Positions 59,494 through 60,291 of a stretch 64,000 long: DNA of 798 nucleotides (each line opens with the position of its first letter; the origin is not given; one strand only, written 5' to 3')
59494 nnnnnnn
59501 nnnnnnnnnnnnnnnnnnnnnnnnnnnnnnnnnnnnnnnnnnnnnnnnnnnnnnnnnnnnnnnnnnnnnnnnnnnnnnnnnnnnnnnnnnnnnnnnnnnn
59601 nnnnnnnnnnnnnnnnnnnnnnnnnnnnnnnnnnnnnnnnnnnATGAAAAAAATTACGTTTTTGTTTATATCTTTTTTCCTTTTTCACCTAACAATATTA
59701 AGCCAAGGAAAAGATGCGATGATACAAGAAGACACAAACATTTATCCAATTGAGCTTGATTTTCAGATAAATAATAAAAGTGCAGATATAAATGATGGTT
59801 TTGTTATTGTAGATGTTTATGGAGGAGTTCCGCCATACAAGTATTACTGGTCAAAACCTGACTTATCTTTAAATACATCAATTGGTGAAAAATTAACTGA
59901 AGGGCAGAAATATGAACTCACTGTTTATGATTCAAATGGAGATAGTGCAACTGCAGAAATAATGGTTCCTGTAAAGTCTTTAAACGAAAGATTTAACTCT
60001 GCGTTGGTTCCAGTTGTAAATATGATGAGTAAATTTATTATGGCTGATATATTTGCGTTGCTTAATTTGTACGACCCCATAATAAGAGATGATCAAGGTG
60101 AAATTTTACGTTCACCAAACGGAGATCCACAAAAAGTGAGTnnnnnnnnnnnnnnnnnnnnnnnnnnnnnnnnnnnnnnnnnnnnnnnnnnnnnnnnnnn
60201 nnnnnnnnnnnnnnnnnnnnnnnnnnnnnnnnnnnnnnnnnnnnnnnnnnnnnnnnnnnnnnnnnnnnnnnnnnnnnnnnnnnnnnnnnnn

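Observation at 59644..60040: Amino-acid:cation symporter with an extra N-terminal secreted SprB-repeat-like domain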

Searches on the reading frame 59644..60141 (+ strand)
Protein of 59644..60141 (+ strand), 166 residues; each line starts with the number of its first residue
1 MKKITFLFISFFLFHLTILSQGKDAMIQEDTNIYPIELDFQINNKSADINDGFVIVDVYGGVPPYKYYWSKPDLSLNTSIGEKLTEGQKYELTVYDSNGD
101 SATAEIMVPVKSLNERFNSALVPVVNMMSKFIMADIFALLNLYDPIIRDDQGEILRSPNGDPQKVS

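Call 6: find_homologous_proteins(query=window:59644-60141:+, max_evalue=0.001)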
Query seq(166 aa): 31 candidates shared short words with the query, none scored E <= 0.001.
